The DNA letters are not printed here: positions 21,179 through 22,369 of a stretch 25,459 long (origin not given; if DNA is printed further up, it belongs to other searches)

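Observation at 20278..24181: Right-arm accessory island: six genes of unknown role next to the ITR, a candidate anti-defence or inter-virus exclusion system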

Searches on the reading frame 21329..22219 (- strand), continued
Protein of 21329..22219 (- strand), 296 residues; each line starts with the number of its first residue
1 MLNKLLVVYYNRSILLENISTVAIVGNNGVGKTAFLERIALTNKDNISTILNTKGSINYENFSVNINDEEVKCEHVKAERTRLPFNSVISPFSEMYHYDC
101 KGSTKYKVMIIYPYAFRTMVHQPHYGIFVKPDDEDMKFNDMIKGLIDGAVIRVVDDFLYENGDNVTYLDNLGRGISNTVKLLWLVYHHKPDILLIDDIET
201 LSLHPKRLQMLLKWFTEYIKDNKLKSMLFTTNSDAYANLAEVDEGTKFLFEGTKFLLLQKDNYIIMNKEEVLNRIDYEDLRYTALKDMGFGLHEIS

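Call 64: predict_structure(alignment_id=A5)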
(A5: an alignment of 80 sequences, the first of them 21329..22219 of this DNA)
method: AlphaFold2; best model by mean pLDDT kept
length: 296 residues; sequences in the alignment: 80
mean_pLDDT: 86.0   pTM: 0.86
mean pLDDT of the five models: 86.0, 85.9, 85.5, 84.5, 83.9
residues with pLDDT >= 90: 169; 70-90: 86; 50-70: 32; < 50: 9
segments of 3 or more residues with pLDDT < 50: 289-296
pLDDT, mean of each block of 10 residues (from residue 1): 93 93 85 95 95 93 97 96 66 88 97 80 64 90 88 84 86 91 96 97 92 92 95 90 63 89 89 80 61 34
secondary structure, 60 per line:
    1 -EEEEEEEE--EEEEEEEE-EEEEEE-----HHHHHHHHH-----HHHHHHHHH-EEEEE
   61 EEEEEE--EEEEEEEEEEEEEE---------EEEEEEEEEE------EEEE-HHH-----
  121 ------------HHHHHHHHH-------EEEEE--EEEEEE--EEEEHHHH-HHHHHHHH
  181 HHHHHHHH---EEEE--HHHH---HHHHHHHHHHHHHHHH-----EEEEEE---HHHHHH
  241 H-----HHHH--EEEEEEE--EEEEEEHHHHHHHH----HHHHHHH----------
elements in order: E2-9 E12-19 E21-26 H32-40 H46-54 E56-66 E69-82 E92-101 E108-111 H133-141 E149-153 E156-161 E164-167 H168-171 H173-188 E192-195 H198-201 H205-220 E226-231 H235-241 H247-250 E253-259 E262-267 H268-275 H280-286

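Call 67: fold_search(model_id=the predicted structure, library=pdb)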
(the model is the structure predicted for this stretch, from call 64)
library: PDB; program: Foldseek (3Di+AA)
matches with E <= 10: 1031; with E <= 0.001: 30
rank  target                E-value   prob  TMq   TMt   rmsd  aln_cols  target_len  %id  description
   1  9vhe_C                1.6e-06  1.00  0.47  0.42   9.3       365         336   15  cryoEM structure of retron-Eco7 complex (released 2025-12-31)
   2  9e91_A                1.6e-06  1.00  0.44  0.35  10.0       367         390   12  Ec83 Retron PtuA Dimer bound to ATP (released 2025-07-02)
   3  9o4a_A                2.2e-06  1.00  0.46  0.32   9.9       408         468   12  Ec83 Retron PtuAB mutant complex (released 2025-07-02)
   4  9o4a_B                3.2e-06  1.00  0.45  0.31  11.9       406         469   12  Ec83 Retron PtuAB mutant complex (released 2025-07-02)
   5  9l7p_B                7.3e-06  1.00  0.48  0.32  11.5       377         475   15  Cryo-EM structure of retron Ec78 system complex (released 2025-12-10)
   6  4nch_A                1.0e-05  1.00  0.42  0.42  11.2       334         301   12  Crystal Structure of Pyrococcus furiosis Rad50 L802W mutation (released 2014-03-05)
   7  3auy_A                1.2e-05  1.00  0.40  0.33  14.3       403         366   11  Crystal structure of Rad50 bound to ADP (released 2011-05-25)
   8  9h78_A                1.9e-05  1.00  0.45  0.53   8.7       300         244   15  [FeS] cluster-loaded SMS complex from M. jannaschii (released 2025-06-04)
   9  9u9y_A                2.0e-05  1.00  0.46  0.34  12.8       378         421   13  Cryo-EM structure of retron Ec78 effector complex (released 2025-12-10)
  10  3aux                  2.4e-05  1.00  0.40  0.35  12.9       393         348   10  Crystal structure of Rad50 bound to ADP (released 2011-05-25)
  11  8p0a_B                2.7e-05  1.00  0.47  0.45   9.9       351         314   15  Human Cohesin ATPase module (released 2024-09-11)
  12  3auy_B                3.0e-05  1.00  0.39  0.34  13.3       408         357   11  Crystal structure of Rad50 bound to ADP (released 2011-05-25)
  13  4nci                  3.0e-05  1.00  0.37  0.36  12.5       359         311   10  Crystal Structure of Pyrococcus furiosis Rad50 R805E mutation (released 2014-03-05)
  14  9a5y_B                3.2e-05  1.00  0.43  0.58   7.0       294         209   15  Integrative model of GLPD-YYDI by crosslinking MS and deep learning (released 2024-09-18)
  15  9e8z_C                5.4e-05  1.00  0.48  0.29  11.0       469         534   11  4-component structure of retron Ec83 (released 2025-07-02)
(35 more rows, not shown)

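Call 70: search_solved_structures(query=A5, max_evalue=1, show_alignments=5)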
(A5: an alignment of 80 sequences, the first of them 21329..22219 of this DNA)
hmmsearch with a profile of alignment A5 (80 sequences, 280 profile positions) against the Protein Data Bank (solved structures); distinct sequences matched with E-value up to 1: 59.
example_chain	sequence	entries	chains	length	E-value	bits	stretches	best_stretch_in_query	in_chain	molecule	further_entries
7p7q_0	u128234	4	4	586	6.2e-07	32.5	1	7-84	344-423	ARE-ABC-F family resistance factor PoxtA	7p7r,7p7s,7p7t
7nhn_0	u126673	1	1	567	0.00013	24.9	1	21-61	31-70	Lmo0919 protein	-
7nhl_0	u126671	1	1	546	0.0055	19.6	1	7-42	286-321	Lincosamide-streptogramin A resistance protein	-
4phg_A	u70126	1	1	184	0.0093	18.8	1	17-76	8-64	GTP-binding protein YPT7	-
1ky2_A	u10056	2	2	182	0.015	18.1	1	17-76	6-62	GTP-BINDING PROTEIN YPT7P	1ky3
4phf_A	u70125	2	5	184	0.018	17.9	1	17-76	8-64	GTP-binding protein YPT7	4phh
6ha8_V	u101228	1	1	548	0.076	15.8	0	9-39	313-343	Nucleotide-binding protein ExpZ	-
7msc_x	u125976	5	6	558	0.13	15.1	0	12-40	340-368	Energy-dependent translational throttle protein EttA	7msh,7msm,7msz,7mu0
6iy1_D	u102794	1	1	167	0.13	15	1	21-84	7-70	Ras-related protein Rab-11A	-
6iy1_F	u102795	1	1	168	0.13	15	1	21-84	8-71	Ras-related protein Rab-11A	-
4c4p_A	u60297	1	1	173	0.14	15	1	21-84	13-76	RAS-RELATED PROTEIN RAB-11A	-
6iy1_A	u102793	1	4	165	0.14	15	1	21-84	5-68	Ras-related protein Rab-11A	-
6ixv_E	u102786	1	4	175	0.14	14.9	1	21-83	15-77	Ras-related protein Rab-11A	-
4lwz_A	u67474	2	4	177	0.15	14.9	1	21-83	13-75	Ras-related protein Rab-11A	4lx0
5jcz_A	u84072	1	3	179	0.15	14.9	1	21-83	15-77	Ras-related protein Rab-11A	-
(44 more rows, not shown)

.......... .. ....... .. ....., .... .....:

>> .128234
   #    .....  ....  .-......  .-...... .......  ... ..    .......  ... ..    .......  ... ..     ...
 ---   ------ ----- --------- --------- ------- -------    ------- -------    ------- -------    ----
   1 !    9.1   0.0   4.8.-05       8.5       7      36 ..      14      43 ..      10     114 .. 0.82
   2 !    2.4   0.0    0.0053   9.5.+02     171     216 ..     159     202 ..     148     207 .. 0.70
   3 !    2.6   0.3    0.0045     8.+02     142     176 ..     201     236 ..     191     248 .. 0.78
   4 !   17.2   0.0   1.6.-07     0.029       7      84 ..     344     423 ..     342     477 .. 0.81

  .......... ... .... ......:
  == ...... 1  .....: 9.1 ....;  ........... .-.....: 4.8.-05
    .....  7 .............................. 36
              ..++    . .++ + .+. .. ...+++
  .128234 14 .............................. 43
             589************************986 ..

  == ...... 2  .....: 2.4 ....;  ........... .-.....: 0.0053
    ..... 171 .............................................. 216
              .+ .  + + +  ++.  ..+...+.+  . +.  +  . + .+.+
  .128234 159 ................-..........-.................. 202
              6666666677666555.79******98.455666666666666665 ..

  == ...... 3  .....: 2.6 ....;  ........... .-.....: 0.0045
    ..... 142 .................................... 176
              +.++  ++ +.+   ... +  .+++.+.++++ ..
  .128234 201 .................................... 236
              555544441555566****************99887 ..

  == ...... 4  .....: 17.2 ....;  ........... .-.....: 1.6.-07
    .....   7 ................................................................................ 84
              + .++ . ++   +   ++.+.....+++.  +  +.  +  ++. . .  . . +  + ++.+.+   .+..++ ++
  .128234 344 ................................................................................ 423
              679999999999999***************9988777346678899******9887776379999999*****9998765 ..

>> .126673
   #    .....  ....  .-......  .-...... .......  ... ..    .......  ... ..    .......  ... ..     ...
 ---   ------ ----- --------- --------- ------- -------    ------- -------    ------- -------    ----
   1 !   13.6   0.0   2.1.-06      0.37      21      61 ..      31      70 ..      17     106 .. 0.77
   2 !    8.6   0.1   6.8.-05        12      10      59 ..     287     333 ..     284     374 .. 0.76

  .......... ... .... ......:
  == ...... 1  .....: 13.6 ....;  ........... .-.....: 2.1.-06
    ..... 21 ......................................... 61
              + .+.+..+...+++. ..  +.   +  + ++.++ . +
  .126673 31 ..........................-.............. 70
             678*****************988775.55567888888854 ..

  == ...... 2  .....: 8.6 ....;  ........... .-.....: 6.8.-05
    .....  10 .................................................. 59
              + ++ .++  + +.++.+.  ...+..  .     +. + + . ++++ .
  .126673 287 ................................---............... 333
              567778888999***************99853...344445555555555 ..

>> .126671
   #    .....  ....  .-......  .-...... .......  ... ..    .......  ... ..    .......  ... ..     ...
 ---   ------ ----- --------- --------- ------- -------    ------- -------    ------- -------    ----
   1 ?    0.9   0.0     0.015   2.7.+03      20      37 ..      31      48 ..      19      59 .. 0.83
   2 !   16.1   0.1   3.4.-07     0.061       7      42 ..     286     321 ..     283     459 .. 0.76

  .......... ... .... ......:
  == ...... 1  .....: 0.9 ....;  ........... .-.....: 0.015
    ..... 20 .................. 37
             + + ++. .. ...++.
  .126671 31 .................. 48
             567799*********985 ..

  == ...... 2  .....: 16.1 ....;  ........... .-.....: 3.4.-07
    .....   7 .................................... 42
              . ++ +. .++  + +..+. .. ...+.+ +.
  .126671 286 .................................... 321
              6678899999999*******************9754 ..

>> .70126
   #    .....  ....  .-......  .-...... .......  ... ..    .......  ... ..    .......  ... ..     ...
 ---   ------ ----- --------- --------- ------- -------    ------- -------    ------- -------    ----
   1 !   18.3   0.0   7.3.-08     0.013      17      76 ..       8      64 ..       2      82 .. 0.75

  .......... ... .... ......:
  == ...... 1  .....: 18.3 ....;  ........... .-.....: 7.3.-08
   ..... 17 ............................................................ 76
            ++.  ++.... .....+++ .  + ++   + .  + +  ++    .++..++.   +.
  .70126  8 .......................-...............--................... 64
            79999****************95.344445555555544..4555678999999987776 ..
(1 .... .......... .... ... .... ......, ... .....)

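Call 80: search_protein_families(library=ncbifam, proteins=[window:21329-22219:-], max_evalue=0.1)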
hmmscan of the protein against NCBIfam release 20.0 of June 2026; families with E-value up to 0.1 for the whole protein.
window:21329-22219:- (296 aa): 31 families (the best 25 are shown)
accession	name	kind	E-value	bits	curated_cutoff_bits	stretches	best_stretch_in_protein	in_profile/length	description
NF000355.4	ribo_prot_ABC_F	equivalog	3.5e-05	22.9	380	1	16-65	336-386/499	ribosomal protection-like ABC-F family protein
NF058610.1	epi_export_YydI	equivalog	5.2e-05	23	240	1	159-265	102-203/209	YydI family epipeptide exporter ATP-binding subunit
NF000169.2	ABCF_Sal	exception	0.00014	20.7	725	1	13-61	21-67/542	Sal family ABC-F type ribosomal protection protein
NF000170.2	ABCF_Vga_all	exception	0.00026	19.7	725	1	8-68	286-343/521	Vga family ABC-F type ribosomal protection protein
NF043038.1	ABCF_CplR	exception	0.00031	19.6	780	1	11-69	304-360/544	ABC-F type ribosomal protection protein CplR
TIGR03608.1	L_ocin_972_ABC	subfamily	0.0011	18.5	254.85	1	13-54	18-60/206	putative bacteriocin export ABC transporter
NF010170.0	PRK13651.1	equivalog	0.0028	16.7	432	1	12-77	26-84/308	cobalt transporter ATP-binding subunit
NF047389.1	ATPase_Sll1717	subfamily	0.0032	16.6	75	1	21-65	31-74/454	P-loop ATPase, Sll1717 family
TIGR04521.1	ECF_ATPase_2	equivalog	0.0035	16.5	330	0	16-70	28-75/279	energy-coupling factor transporter ATPase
NF000168.2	ABCF_Msr_all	exception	0.0046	15.6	680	1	19-48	322-350/487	Msr family ABC-F type ribosomal protection protein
NF000256.1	MsrSA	exception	0.0046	15.5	1100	1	20-65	32-77/488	ABC-F type ribosomal protection protein Msr(A)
TIGR00611.2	recf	equivalog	0.0048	16.1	172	1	21-41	23-43/339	DNA replication/repair protein RecF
TIGR00972.1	3a0107s01c2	equivalog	0.0051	16.2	343.2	1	16-74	24-78/248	phosphate ABC transporter ATP-binding protein PstB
NF011646.0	PRK15064.1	equivalog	0.0057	15.1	762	1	8-44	334-370/530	ABC-F family ATPase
NF009891.0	PRK13351.1-1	equivalog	0.0091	14.6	597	1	16-75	6-60/681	elongation factor G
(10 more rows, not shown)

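Call 81: search_protein_representatives(alignment_id=A5)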
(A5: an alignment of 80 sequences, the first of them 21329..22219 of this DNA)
Query: 80 sequences, 280 profile positions. Proteins with E-value up to 0.001 (for the whole library): 176; up to 1e-10: 24; up to 1e-30: 5. The best 150 are listed.
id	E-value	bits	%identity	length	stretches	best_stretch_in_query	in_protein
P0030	4.5e-131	452.9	-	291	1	1-279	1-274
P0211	3.4e-41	158.1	-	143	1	50-163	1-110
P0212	2.0e-37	145.7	-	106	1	1-104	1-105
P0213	3.8e-36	141.5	-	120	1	140-240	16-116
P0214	1.6e-34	136.2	-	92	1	1-85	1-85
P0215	4.8e-30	121.5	-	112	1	1-72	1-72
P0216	4.1e-23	98.8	-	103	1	1-75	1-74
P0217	1.4e-20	90.5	-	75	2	239-279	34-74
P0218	7.0e-20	88.2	-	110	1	1-55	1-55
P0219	1.4e-18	83.9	-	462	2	159-279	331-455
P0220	1.2e-17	80.8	-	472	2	167-279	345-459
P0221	4.8e-17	78.9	-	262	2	161-278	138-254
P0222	4.8e-16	75.6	-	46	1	227-272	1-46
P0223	1.2e-15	74.2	-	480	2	100-278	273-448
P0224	1.5e-15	73.9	-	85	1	1-51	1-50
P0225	3.5e-15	72.8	-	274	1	18-278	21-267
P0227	5.0e-15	72.2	-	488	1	11-278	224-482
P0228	5.9e-15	72.0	-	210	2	140-275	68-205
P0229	2.7e-13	66.6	-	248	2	97-279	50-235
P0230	5.3e-13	65.6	-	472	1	22-276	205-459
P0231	1.6e-12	64.0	-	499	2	167-261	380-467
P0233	1.3e-11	61.0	-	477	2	171-279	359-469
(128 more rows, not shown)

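Call 82: search_protein_families(library=pfam, proteins=[P0227, P0230, P0219, P0220, P0223, P0233, P0231, P0225, P0221, P0228], max_evalue=0.01)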
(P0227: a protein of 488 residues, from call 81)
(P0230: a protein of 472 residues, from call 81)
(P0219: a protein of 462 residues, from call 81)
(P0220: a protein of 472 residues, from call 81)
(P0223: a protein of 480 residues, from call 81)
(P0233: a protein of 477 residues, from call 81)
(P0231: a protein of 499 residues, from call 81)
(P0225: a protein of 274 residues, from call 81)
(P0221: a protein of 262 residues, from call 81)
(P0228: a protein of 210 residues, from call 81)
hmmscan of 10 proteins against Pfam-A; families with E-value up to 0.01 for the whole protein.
P0227 (488 aa): 11 families
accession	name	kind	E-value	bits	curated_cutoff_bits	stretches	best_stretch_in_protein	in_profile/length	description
PF13175.12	AAA_15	-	2e-16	61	32.1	2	214-311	6-96/374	AAA ATPase domain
PF13304.12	AAA_21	-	7.6e-15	56.2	27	2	334-430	220-299/304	AAA domain, putative AbiEii toxin, Type IV TA system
PF13476.12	AAA_23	-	6.3e-12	47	27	1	214-424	2-171/201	AAA domain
PF02463.25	SMC_N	-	1.1e-05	25.4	40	1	214-274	5-67/220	RecF/RecN/SMC N terminal domain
PF11398.14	DUF2813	-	2.3e-05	24.4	21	0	214-261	6-51/372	Protein of unknown function (DUF2813)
PF00005.33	ABC_tran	-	3.7e-05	24.8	25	1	223-398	2-134/137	ABC transporter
PF20720.3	nSTAND3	-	0.00024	21.3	27.2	1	221-277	6-63/155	Novel STAND NTPase 3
PF00004.35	AAA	-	0.00054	20.8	21.2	0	355-406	22-73/131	ATPase family associated with various cellular activities (AAA)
PF13514.12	AAA_27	-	0.0006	19.9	22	1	214-253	6-47/206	AAA domain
PF13555.12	AAA_29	-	0.0014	18.7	27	1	214-253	4-43/61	P-loop containing region of AAA domain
PF13401.12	AAA_22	-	0.0095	16.7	27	0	233-421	6-109/130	AAA domain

P0230 (472 aa): 9 families
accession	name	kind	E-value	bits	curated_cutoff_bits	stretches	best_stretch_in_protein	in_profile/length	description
PF13175.12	AAA_15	-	1.3e-15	58.4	32.1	2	190-313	10-126/374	AAA ATPase domain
PF13304.12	AAA_21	-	4.7e-13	50.3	27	2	204-227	1-24/304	AAA domain, putative AbiEii toxin, Type IV TA system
PF13476.12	AAA_23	-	9.8e-07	30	27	1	190-269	6-84/201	AAA domain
PF11398.14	DUF2813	-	0.0015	18.4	21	1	192-229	12-49/372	Protein of unknown function (DUF2813)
PF02463.25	SMC_N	-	0.0021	18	40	1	190-383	9-168/220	RecF/RecN/SMC N terminal domain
PF13166.12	AAA_13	-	0.0025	17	36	1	198-230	12-44/713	AAA domain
PF13555.12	AAA_29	-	0.0054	16.9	27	0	199-223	17-43/61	P-loop containing region of AAA domain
PF00005.33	ABC_tran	-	0.0073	17.3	25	0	201-239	10-51/137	ABC transporter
PF13514.12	AAA_27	-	0.0074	16.3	22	0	196-223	16-47/206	AAA domain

P0219 (462 aa): 8 families
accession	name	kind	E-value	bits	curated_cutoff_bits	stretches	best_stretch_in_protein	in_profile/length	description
PF13304.12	AAA_21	-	6.2e-13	49.9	27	1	303-405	220-302/304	AAA domain, putative AbiEii toxin, Type IV TA system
PF13175.12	AAA_15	-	9.9e-13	48.9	32.1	2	198-238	11-50/374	AAA ATPase domain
PF13476.12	AAA_23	-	2.9e-06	28.5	27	1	198-338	7-136/201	AAA domain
PF00308.24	Bac_DnaA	-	0.00032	21.4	23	1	358-401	95-138/162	Bacterial DnaA ATPAse domain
PF00005.33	ABC_tran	-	0.00061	20.8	25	1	202-368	2-134/137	ABC transporter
PF20720.3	nSTAND3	-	0.00096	19.3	27.2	0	199-242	5-48/155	Novel STAND NTPase 3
PF02463.25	SMC_N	-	0.0019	18.1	40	0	196-402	5-199/220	RecF/RecN/SMC N terminal domain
PF13514.12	AAA_27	-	0.0081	16.2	22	0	197-232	10-47/206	AAA domain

P0220 (472 aa): 3 families
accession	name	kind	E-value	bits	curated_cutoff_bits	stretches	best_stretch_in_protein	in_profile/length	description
PF13304.12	AAA_21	-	3.6e-12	47.4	27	2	332-407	221-299/304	AAA domain, putative AbiEii toxin, Type IV TA system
PF13175.12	AAA_15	-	1.3e-11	45.2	32.1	2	206-276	6-83/374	AAA ATPase domain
PF11398.14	DUF2813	-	0.0042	17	21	0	225-254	23-52/372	Protein of unknown function (DUF2813)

P0223 (480 aa): 5 families
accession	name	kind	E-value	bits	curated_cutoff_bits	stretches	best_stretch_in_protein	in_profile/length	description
PF13175.12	AAA_15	-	2.3e-12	47.7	32.1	2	296-405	254-373/374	AAA ATPase domain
PF13304.12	AAA_21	-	1.6e-09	38.7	27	1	299-403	200-300/304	AAA domain, putative AbiEii toxin, Type IV TA system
PF13476.12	AAA_23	-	0.0015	19.6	27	1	197-464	7-198/201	AAA domain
PF00005.33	ABC_tran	-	0.0019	19.3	25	0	205-369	4-134/137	ABC transporter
PF13514.12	AAA_27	-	0.0055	16.8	22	1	196-233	10-47/206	AAA domain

P0233 (477 aa): 5 families
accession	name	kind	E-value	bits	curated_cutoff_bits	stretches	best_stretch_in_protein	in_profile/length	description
PF13175.12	AAA_15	-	2.7e-12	47.4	32.1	1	204-248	6-49/374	AAA ATPase domain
PF13304.12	AAA_21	-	4.7e-08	33.9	27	1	224-251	1-31/304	AAA domain, putative AbiEii toxin, Type IV TA system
PF11398.14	DUF2813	-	7.2e-07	29.3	21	1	203-244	5-44/372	Protein of unknown function (DUF2813)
PF13476.12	AAA_23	-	4.2e-05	24.7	27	1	204-243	2-40/201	AAA domain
PF00005.33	ABC_tran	-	0.0076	17.3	25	0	212-246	1-35/137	ABC transporter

P0231 (499 aa): 4 families
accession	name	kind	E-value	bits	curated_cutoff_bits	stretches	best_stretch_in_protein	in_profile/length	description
PF13304.12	AAA_21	-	6.3e-14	53.2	27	2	355-442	203-300/304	AAA domain, putative AbiEii toxin, Type IV TA system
PF13175.12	AAA_15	-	9.2e-13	49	32.1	2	218-256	11-48/374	AAA ATPase domain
PF00005.33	ABC_tran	-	1.4e-06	29.4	25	1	222-410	2-134/137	ABC transporter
PF13476.12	AAA_23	-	4.8e-05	24.5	27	1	218-253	7-41/201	AAA domain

P0225 (274 aa): 11 families
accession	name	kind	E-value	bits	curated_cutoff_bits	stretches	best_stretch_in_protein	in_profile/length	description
PF13175.12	AAA_15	-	1.4e-08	35.3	32.1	1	2-49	5-50/374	AAA ATPase domain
PF13304.12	AAA_21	-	4.4e-08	34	27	1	24-45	1-22/304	AAA domain, putative AbiEii toxin, Type IV TA system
PF13476.12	AAA_23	-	4.2e-07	31.2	27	1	3-48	2-45/201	AAA domain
PF11398.14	DUF2813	-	8.8e-06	25.8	21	1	3-56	6-56/372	Protein of unknown function (DUF2813)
PF02463.25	SMC_N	-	1.4e-05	25.1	40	1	2-49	4-51/220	RecF/RecN/SMC N terminal domain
PF13191.12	AAA_16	-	2.2e-05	25.5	32.6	1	23-189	25-142/167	AAA ATPase domain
PF13401.12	AAA_22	-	8.7e-05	23.3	27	0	23-45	6-28/130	AAA domain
PF20703.3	nSTAND1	-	0.00054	20.1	27.1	1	23-226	34-167/379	Novel STAND NTPase 1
PF00005.33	ABC_tran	-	0.00056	21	25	0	22-43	11-32/137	ABC transporter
PF13555.12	AAA_29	-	0.001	19.2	27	1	24-43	24-43/61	P-loop containing region of AAA domain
PF03193.22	RsgA_GTPase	-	0.004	17.4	30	1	22-43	106-127/174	RsgA GTPase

P0221 (262 aa): 11 families
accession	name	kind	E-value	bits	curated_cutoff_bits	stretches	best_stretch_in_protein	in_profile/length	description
PF13304.12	AAA_21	-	4.3e-12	47.1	27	2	116-203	206-296/304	AAA domain, putative AbiEii toxin, Type IV TA system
PF13175.12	AAA_15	-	1.3e-10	41.9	32.1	1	10-48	6-42/374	AAA ATPase domain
PF13476.12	AAA_23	-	5e-09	37.5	27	1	10-57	2-46/201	AAA domain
PF02463.25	SMC_N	-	1.2e-05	25.3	40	1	10-49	5-44/220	RecF/RecN/SMC N terminal domain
PF13191.12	AAA_16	-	1.3e-05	26.2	32.6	1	26-178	21-144/167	AAA ATPase domain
PF00004.35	AAA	-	7.4e-05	23.6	21.2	1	33-182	2-73/131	ATPase family associated with various cellular activities (AAA)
PF00005.33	ABC_tran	-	0.0013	19.8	25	1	29-57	11-41/137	ABC transporter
PF13401.12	AAA_22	-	0.0016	19.2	27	0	30-54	6-30/130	AAA domain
PF13514.12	AAA_27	-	0.0016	18.5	22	1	10-50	6-47/206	AAA domain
PF05729.18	NACHT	-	0.0043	17.4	26.7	1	32-87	3-60/167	NACHT domain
PF00931.28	NB-ARC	-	0.0098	15.6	23.5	0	27-52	16-41/248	NB-ARC domain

P0228 (210 aa): 8 families
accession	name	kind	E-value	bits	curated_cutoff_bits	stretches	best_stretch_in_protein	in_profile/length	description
PF00005.33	ABC_tran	-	7.8e-08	33.4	25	1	16-130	6-135/137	ABC transporter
PF13175.12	AAA_15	-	3.8e-06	27.2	32.1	0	62-132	265-339/374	AAA ATPase domain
PF00004.35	AAA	-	5.6e-05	24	21.2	1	26-137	3-73/131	ATPase family associated with various cellular activities (AAA)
PF13401.12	AAA_22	-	0.00012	22.8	27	1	23-132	7-95/130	AAA domain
PF13191.12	AAA_16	-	0.00019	22.4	32.6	1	22-70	25-82/167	AAA ATPase domain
PF13304.12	AAA_21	-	0.00033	21.3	27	0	65-147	202-283/304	AAA domain, putative AbiEii toxin, Type IV TA system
PF13245.12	AAA_19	-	0.00081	20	25.1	1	22-100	12-72/134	AAA domain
PF13604.12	AAA_30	-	0.002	18.3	27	1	22-149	19-114/191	AAA domain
